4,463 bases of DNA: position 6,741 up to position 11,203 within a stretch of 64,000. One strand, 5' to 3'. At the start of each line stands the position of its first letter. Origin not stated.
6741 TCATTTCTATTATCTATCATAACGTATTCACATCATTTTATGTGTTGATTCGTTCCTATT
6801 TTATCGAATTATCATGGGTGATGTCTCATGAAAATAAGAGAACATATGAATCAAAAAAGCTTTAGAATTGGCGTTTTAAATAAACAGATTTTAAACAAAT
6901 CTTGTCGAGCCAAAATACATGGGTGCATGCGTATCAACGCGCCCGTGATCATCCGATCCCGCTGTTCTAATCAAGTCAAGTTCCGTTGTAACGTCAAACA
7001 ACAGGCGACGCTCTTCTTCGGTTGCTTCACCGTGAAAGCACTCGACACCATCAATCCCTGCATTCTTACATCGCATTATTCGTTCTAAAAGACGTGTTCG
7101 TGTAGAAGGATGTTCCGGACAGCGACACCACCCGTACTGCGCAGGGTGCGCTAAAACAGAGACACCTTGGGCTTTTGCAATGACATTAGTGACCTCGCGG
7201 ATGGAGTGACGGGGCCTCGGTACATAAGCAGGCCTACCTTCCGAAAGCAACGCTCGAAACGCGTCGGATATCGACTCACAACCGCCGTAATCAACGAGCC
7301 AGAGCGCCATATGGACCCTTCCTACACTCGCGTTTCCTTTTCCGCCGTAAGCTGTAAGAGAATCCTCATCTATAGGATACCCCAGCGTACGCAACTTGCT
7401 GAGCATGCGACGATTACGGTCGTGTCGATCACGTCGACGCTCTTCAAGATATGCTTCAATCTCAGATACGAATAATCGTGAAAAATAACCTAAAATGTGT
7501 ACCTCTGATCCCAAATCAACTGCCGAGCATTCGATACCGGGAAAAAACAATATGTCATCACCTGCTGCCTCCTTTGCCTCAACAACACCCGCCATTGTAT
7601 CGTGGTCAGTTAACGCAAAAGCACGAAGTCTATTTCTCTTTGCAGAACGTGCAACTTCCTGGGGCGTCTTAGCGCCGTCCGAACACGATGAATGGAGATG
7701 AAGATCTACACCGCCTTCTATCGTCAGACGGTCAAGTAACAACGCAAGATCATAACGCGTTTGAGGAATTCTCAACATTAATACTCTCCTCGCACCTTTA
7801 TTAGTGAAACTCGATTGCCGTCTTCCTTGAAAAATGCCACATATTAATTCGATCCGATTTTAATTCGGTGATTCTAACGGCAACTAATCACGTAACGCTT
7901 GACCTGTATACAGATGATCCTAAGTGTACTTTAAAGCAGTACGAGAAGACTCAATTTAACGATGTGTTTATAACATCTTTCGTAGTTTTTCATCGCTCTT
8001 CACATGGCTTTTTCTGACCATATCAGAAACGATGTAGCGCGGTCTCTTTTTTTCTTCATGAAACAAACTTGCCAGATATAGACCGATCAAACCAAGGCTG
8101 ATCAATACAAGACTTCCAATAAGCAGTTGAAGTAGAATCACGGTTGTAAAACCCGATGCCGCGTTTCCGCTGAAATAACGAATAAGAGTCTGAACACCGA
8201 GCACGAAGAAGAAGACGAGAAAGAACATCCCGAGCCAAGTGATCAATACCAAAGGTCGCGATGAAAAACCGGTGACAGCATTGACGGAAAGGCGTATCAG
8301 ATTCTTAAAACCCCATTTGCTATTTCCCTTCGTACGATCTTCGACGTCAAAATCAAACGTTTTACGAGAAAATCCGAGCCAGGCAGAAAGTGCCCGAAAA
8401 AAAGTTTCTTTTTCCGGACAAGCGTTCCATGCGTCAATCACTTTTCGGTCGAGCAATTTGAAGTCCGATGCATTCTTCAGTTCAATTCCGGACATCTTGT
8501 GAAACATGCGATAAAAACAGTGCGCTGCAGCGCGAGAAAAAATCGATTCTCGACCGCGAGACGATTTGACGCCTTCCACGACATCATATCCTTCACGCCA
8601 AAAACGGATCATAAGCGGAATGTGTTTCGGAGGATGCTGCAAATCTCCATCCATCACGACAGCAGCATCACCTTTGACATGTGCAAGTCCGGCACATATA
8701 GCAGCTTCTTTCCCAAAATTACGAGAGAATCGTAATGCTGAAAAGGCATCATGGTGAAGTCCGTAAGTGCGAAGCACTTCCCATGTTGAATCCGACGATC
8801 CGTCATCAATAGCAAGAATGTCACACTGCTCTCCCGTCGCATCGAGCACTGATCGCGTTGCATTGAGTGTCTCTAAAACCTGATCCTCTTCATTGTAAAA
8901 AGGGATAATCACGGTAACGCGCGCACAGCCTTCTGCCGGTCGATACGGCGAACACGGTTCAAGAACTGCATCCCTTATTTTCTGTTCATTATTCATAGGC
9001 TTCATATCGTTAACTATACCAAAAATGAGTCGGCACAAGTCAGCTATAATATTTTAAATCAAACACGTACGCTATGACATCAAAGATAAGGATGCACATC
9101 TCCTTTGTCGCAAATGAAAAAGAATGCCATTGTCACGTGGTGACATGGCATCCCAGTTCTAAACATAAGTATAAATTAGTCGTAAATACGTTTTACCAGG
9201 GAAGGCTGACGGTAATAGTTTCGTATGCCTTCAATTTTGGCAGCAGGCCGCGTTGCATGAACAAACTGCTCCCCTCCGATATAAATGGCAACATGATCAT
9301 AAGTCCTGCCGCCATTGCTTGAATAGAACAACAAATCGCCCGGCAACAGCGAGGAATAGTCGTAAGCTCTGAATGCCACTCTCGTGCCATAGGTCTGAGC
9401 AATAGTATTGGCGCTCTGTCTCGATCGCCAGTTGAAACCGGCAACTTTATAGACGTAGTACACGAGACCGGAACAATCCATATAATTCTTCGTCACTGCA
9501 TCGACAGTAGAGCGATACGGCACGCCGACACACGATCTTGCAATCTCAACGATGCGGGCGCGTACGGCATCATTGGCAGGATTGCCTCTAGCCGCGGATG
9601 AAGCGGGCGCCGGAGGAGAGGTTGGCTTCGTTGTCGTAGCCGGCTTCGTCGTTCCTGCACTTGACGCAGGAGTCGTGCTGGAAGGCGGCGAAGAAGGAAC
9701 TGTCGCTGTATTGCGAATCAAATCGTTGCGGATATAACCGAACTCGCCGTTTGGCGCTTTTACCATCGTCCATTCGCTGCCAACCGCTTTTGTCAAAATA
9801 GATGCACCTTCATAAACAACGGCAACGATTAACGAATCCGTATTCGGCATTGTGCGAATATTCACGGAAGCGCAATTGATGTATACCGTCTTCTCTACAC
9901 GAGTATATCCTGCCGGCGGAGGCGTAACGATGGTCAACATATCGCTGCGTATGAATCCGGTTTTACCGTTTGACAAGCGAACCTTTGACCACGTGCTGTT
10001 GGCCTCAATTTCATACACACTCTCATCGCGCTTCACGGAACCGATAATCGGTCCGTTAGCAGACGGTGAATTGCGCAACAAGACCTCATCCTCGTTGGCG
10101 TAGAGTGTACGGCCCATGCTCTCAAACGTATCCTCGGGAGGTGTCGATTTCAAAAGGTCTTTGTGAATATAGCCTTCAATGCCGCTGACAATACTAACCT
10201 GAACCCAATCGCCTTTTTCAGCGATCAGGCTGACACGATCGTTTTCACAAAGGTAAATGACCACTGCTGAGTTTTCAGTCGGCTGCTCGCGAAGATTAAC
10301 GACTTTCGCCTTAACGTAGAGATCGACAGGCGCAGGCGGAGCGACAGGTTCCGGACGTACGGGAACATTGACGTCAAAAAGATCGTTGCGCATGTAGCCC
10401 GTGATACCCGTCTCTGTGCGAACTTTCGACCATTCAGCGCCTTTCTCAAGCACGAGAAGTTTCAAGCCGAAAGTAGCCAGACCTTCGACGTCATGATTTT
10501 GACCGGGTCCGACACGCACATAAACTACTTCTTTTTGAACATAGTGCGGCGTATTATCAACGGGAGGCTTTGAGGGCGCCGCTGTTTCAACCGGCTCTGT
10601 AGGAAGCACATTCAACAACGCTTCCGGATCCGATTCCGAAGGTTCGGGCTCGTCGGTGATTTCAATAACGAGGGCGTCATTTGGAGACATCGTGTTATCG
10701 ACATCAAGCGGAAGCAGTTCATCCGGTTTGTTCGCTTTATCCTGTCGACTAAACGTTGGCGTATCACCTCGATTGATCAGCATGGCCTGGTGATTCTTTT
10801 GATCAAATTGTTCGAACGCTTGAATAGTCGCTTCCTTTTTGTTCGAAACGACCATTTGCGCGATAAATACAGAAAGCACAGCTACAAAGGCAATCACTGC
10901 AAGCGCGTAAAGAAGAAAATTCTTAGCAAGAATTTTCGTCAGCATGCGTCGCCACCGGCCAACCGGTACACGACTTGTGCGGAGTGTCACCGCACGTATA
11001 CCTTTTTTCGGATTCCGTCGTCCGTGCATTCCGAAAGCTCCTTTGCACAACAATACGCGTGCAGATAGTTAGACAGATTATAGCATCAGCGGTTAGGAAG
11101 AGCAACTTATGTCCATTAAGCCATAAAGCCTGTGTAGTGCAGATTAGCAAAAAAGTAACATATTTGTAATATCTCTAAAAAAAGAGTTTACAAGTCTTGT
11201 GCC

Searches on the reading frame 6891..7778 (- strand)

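Call 5: search_protein_families(library=pfam, proteins=[window:6891-7778:-], max_evalue=0.01)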
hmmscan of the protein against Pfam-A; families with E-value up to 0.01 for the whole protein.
window:6891-7778:- (295 aa): 1 family
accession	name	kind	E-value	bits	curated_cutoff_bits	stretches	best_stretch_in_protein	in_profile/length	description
PF02811.25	PHP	-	1.4e-09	38.9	26.4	1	25-85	1-64/164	PHP domain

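Call 6: search_protein_families(library=ncbifam, proteins=[window:6891-7778:-], max_evalue=0.01)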
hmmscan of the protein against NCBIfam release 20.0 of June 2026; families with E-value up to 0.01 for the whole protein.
window:6891-7778:- (295 aa): 15 families
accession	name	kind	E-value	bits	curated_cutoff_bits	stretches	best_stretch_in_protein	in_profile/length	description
NF041577.1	nside_bi_sphtase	equivalog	3.1e-43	147.9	400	1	24-283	4-255/276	3',5'-nucleoside bisphosphate phosphatase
NF047791.1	RNaseRnm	equivalog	3.5e-40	138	375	1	24-279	3-251/275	RNase RNM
NF041661.1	Cycl_ph_dihydrol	equivalog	7.1e-20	71.4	500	1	25-282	1-248/259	phosphoribosyl 1,2-cyclic phosphate 1,2-diphosphodiesterase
NF038032.1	CehA_McbA_metalo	domain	4.3e-13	49.4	80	1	24-86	5-69/315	CehA/McbA family metallohydrolase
NF045780.1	TrlF_fam_ATP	equivalog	3.1e-12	46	350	1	25-114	9-112/944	TrlF family AAA-like ATPase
NF004981.0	PRK06361.1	equivalog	4.1e-08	32.8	117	1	24-66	2-44/217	histidinol phosphate phosphatase domain-containing protein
NF004225.0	PRK05672.1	subfamily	1e-06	27.1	939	1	25-74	8-59/1047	error-prone DNA polymerase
NF005298.0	PRK06826.1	equivalog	0.00035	18.4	1260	1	24-72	6-56/1151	DNA polymerase III subunit alpha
NF004226.0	PRK05673.1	equivalog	0.00071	17.5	1002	1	24-76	7-62/1146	DNA polymerase III subunit alpha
NF005928.0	PRK07945.1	equivalog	0.0019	17.6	250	1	24-61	100-137/337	PHP domain-containing protein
TIGR00594.1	polc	superfamily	0.0026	15.8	434.35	1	24-71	2-51/1022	DNA polymerase III subunit alpha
NF006375.0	PRK08609.1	equivalog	0.0052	15.4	426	1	24-65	337-378/571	DNA polymerase/3'-5' exonuclease PolX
NF006702.0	PRK09248.1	domain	0.007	15.9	264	0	24-60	5-42/246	PHP domain-containing protein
NF001688.0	PRK00448.1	equivalog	0.0073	13.9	873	1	24-90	339-408/1445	PolC-type DNA polymerase III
TIGR01405.1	polC_Gram_pos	equivalog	0.0074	14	1043.45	1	24-88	105-172/1211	DNA polymerase III subunit alpha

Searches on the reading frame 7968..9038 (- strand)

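Call 5: search_protein_families(library=pfam, proteins=[window:7968-9038:-], max_evalue=0.01)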
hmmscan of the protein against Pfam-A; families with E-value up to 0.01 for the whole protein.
window:7968-9038:- (356 aa): 3 families
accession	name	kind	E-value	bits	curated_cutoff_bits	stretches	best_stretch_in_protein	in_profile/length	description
PF00535.33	Glycos_transf_2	-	8e-27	94.7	23.3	1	42-171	1-128/168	Glycosyl transferase family 2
PF13641.12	Glyco_tranf_2_3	-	2.2e-08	34.9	27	1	40-181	2-146/230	Glycosyltransferase like family 2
PF10111.15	Glyco_tranf_2_2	-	1.2e-05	25.4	27.3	1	42-133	1-92/276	Glycosyltransferase like family 2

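Call 6: search_protein_families(library=ncbifam, proteins=[window:7968-9038:-], max_evalue=0.01)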
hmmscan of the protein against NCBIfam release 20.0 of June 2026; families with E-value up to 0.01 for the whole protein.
window:7968-9038:- (356 aa): 17 families
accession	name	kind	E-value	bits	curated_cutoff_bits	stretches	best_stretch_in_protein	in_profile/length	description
NF047588.1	GlcsyltransPgfSStrep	equivalog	1.7e-73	247.6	500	1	40-339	2-304/308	glycosyltransferase PgfS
NF007986.1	PRK10714.1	equivalog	9.5e-49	166.1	529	1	39-344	6-315/316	undecaprenyl-phosphate 4-deoxy-4-formamido-L-arabinose transferase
TIGR03937.1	PgaC_IcaA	equivalog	3e-15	56.1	422.3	1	34-147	40-150/407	poly-beta-1,6-N-acetyl-D-glucosamine synthase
NF010496.0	PRK13915.1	equivalog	1.7e-08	33.9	262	1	39-138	31-132/307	glucosyl-3-phosphoglycerate synthase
NF047683.1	TeichurnBiosyTuaG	equivalog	2.8e-08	33.7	400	1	40-148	7-112/252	teichuronic acid biosynthesis protein TuaG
NF041875.1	EPS_EpsD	equivalog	5.6e-08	32.6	370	1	41-154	1-111/325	exopolysaccharide biosynthesis glycosyltransferase EpsD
NF058614.1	PPMAGASynPpgS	equivalog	5.7e-08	32.5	370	1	41-164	2-119/226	polyprenyl-phospho-N-acetylgalactosaminyl synthase PpgS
TIGR03965.1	mycofact_glyco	equivalog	9e-08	31.4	280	1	36-137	72-169/467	mycofactocin biosynthesis glycosyltransferase MftF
NF041391.1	DPhHxTase_Halo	equivalog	1.1e-07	31.1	375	1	48-189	4-137/213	dolichyl-phosphate hexose transferase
NF007482.0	PRK10073.1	equivalog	1.4e-07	30.8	423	1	39-136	6-99/334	glycosyltransferase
TIGR04182.1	glyco_TIGR04182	equivalog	3.5e-07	29.9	325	1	41-168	2-119/293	S-layer glycoprotein N-glycosyltransferase AglJ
TIGR04242.1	nodulat_NodC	equivalog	1.3e-06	27.6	550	1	35-132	44-141/395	chitooligosaccharide synthase NodC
TIGR04283.1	glyco_like_mftF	equivalog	1.5e-06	28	182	1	42-139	2-89/221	TIGR04283 family arsenosugar biosynthesis glycosyltransferase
NF038302.1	EPS_HpsE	equivalog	7.1e-06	25.2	300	1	41-113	3-75/307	hormogonium polysaccharide biosynthesis glycosyltransferase HpsE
NF053739.1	GlytfEpsEBac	equivalog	4.2e-05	22.7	450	1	40-133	2-93/265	glycosyltransferase EpsE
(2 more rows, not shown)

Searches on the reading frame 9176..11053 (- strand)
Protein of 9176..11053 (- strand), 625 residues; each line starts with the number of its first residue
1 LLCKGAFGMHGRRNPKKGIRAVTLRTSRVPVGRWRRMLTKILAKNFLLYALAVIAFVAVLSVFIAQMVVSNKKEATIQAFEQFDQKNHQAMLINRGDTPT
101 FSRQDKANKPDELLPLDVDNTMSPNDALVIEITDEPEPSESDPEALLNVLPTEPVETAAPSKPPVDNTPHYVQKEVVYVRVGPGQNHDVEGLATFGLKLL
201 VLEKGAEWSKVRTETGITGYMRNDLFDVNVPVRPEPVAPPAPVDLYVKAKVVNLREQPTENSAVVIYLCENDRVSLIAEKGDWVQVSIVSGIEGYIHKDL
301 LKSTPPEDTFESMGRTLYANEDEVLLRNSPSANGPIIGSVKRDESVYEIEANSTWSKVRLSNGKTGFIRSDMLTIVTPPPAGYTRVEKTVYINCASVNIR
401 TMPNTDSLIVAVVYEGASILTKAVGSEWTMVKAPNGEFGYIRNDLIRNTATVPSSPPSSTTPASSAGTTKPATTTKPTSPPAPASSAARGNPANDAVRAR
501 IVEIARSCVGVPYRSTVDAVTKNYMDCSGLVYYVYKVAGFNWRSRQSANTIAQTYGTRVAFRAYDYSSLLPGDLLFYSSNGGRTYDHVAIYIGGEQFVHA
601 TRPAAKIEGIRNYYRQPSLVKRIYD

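Call 5: search_protein_families(library=pfam, proteins=[window:9176-11053:-], max_evalue=0.01)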
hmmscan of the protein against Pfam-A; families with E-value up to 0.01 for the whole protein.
window:9176-11053:- (625 aa): 8 families
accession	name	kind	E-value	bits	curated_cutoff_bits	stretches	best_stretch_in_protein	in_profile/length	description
PF08239.17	SH3_3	-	1.1e-34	118.8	27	3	251-302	2-54/54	Bacterial SH3 domain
PF06347.19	SH3_4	-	1.1e-20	73.6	24.1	1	248-301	1-54/56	Bacterial SH3 domain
PF00877.26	NLPC_P60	-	1.2e-14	54.5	23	1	520-620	9-101/105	NlpC/P60 family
PF23795.1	SH3_YKFC_2nd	-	0.00013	22.2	27.4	0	276-299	29-52/57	YKFC SH3b2 domain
PF05708.18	Peptidase_C92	-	0.00016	22.2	27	1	493-547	76-130/166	Permuted papain-like amidase enzyme, YaeF/YiiX, C92 family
PF18348.7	SH3_16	-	0.00054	20.1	25.8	0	194-223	16-46/49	Bacterial dipeptidyl-peptidase Sh3 domain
PF05257.22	CHAP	-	0.0013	19.6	26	1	524-590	8-65/81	CHAP domain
PF07653.23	SH3_2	-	0.0037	17.4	21.8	0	260-302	15-53/55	Variant SH3 domain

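Call 6: search_protein_families(library=ncbifam, proteins=[window:9176-11053:-], max_evalue=0.01)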
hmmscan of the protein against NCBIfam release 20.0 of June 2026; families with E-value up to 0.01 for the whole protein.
window:9176-11053:- (625 aa): 13 families
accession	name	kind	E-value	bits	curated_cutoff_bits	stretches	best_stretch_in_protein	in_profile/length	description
NF040678.1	EntFM_CwpFM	equivalog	9.8e-30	103.9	720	2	246-614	63-419/430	enterotoxin EntFM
TIGR04211.1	SH3_and_anchor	equivalog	6.2e-25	88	65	3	323-375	7-60/198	TIGR04211 family SH3 domain-containing protein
NF040677.1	wall_bind_EntC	exception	1.4e-14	53.7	770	2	323-456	32-152/422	cell wall-binding protein EntC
NF038345.1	wall_hydro_RipC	exception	7.6e-12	45.3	425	1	453-601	209-340/362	peptidoglycan hydrolase RipC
NF040670.1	wall_bind_EntA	exception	3.8e-10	39.7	560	2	322-493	31-188/291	cell wall-binding protein EntA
NF033743.1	NlpC_inact_RipD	exception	2e-09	37.2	215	1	491-622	83-179/181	NlpC/P60 family peptidoglycan-binding protein RipD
NF040675.1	wall_bind_EntD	exception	1.1e-08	34.7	590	1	322-452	31-147/310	cell wall-binding protein EntD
NF008096.1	PRK10838.1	equivalog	3e-08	33.7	186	1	496-602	66-161/189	bifunctional murein DD-endopeptidase/murein LD-carboxypeptidase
TIGR03900.1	prc_long_Delta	hypoth_equivalog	9e-07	27.2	660.95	0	383-460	786-863/973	MXAN_5808 family serine peptidase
NF046048.1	NlpC_P60_DIP1281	equivalog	1.5e-05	24.1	517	1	526-600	499-562/587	DIP1281 family NlpC/P60 protein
NF040676.1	wall_bind_EntB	exception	1.8e-05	23.5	780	0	245-296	26-76/490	cell wall-binding protein EntB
NF033742.1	NlpC_p60_RipB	exception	4.8e-05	23.1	335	1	523-617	113-198/206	NlpC/P60 family peptidoglycan endopeptidase RipB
TIGR02219.1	phage_NlpC_fam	hypoth_equivalog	0.0021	18.5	81.9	0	504-608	4-116/134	putative phage cell wall peptidase, NlpC/P60 family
